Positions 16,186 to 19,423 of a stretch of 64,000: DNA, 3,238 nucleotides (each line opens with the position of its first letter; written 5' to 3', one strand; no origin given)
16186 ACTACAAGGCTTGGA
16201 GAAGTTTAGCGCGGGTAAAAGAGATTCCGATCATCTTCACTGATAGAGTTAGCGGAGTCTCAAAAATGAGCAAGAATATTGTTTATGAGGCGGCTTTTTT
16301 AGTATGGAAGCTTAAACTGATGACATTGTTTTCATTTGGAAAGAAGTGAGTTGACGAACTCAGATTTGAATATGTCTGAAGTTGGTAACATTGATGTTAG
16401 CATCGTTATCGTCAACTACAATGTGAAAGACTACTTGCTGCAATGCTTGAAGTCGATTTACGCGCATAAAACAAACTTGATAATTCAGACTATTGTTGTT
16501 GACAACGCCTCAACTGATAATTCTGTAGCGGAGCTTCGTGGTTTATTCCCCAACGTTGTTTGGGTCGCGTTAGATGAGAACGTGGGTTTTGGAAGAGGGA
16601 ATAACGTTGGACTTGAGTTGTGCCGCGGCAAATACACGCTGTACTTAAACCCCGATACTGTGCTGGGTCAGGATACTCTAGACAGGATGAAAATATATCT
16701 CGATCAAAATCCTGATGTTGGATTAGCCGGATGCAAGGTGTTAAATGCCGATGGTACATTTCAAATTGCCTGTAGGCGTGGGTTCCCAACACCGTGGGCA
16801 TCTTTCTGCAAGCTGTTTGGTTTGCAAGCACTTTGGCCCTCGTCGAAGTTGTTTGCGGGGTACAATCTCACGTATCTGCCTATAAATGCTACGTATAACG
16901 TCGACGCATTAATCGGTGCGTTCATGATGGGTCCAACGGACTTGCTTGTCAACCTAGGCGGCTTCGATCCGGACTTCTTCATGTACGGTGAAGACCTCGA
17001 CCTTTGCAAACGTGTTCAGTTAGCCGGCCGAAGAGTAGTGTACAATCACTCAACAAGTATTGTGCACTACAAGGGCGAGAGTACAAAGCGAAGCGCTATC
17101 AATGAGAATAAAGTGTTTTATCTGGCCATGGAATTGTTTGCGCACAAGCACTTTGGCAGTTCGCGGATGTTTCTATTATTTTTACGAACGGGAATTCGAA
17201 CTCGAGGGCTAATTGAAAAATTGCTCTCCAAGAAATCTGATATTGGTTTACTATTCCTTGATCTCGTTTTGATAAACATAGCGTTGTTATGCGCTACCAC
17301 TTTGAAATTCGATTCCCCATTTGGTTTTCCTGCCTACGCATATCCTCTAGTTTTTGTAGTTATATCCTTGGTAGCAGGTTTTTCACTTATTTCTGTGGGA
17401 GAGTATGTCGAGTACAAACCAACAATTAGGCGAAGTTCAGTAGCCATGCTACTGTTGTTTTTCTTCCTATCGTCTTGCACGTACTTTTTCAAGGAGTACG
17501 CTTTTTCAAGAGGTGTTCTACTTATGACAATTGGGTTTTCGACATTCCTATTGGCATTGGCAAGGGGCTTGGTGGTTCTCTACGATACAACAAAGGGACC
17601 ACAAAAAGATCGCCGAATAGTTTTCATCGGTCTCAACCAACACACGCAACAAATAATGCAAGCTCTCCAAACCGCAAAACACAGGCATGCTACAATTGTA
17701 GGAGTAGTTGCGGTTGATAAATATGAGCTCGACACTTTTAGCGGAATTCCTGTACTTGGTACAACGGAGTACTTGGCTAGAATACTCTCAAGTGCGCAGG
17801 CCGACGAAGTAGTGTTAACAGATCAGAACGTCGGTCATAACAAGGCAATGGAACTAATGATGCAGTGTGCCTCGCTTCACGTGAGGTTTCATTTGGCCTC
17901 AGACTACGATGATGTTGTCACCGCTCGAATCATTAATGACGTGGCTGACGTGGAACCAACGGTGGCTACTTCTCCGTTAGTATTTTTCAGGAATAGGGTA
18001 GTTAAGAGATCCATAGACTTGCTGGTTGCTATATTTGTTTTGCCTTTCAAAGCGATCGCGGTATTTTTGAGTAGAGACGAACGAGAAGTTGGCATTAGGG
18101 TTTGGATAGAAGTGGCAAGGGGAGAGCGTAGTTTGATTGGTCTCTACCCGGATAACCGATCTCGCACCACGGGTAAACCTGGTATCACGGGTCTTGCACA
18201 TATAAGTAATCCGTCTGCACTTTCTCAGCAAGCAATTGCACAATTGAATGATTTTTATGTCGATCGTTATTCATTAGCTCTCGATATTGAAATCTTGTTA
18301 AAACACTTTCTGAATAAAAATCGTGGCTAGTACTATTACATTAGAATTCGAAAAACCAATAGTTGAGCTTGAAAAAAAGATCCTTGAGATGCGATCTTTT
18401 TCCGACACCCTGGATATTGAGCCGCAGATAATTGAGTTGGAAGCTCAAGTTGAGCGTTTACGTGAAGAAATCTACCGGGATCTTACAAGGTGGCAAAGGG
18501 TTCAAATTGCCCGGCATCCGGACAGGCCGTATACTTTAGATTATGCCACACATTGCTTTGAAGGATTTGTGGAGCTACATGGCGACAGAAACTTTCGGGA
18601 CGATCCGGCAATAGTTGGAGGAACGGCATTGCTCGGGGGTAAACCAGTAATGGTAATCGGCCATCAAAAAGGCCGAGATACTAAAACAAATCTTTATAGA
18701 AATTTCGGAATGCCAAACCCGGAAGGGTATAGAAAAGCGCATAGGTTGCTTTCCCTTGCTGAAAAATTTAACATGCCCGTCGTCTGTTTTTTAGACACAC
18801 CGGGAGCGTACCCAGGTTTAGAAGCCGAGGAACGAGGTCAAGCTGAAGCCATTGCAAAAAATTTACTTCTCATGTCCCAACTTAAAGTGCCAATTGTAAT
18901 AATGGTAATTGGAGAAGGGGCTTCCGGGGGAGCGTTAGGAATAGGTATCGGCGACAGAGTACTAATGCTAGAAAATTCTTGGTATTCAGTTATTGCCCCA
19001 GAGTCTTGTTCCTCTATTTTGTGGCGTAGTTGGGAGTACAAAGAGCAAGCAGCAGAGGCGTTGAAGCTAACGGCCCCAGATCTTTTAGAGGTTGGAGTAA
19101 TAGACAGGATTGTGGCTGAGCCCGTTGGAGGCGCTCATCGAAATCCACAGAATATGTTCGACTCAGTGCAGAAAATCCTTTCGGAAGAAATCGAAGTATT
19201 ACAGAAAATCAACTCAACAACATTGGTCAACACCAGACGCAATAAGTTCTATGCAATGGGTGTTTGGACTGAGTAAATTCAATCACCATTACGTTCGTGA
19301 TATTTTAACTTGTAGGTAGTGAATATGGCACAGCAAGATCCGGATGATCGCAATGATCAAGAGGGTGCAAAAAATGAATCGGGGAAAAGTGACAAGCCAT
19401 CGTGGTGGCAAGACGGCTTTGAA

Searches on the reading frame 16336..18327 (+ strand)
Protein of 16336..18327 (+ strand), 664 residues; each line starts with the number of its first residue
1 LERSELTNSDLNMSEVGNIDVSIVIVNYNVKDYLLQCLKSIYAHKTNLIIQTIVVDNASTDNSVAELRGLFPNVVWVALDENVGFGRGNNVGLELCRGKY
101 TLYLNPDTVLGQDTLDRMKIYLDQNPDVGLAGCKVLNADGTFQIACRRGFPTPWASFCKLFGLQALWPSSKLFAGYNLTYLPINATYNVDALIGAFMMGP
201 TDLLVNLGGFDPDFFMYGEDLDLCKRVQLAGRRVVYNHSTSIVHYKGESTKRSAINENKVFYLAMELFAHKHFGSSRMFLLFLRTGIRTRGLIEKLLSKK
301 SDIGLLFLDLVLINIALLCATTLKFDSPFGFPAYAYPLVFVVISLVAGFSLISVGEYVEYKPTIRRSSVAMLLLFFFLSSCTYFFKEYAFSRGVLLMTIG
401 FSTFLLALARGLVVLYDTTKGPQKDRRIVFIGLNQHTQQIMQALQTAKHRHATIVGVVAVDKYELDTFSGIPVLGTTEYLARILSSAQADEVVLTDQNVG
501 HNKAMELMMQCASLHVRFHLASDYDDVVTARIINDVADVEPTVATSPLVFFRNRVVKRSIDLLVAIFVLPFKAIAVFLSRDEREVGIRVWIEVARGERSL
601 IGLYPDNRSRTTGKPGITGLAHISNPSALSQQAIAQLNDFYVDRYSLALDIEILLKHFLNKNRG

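Call 90: search_protein_families(library=pfam, proteins=[window:16336-18327:+], max_evalue=0.00001)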
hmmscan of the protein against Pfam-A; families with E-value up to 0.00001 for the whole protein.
window:16336-18327:+ (664 aa): 4 families
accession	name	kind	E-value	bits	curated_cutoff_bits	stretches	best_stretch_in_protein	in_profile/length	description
PF00535.33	Glycos_transf_2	-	1.9e-19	70.7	23.3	1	22-148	1-129/168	Glycosyl transferase family 2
PF13641.12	Glyco_tranf_2_3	-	2.6e-16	60.8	27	1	21-254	3-221/230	Glycosyltransferase like family 2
PF13727.12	CoA_binding_3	-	2.9e-09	37.6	25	1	365-495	19-148/175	CoA-binding domain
PF02397.22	Bac_transf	-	5.3e-07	29.8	27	1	591-658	95-174/179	Bacterial sugar transferase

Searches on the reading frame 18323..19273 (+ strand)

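Call 90: search_protein_families(library=pfam, proteins=[window:18323-19273:+], max_evalue=0.00001)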
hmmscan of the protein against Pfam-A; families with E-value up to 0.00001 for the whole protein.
window:18323-19273:+ (317 aa): 2 families
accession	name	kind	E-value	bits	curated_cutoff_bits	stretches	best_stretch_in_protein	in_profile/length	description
PF03255.19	ACCA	-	5.1e-144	479.6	23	1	7-313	2-310/310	Acetyl co-enzyme A carboxylase carboxyltransferase-like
PF01039.27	Carboxyl_trans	-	1e-15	57.8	22.3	1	96-243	283-426/493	Carboxyl transferase domain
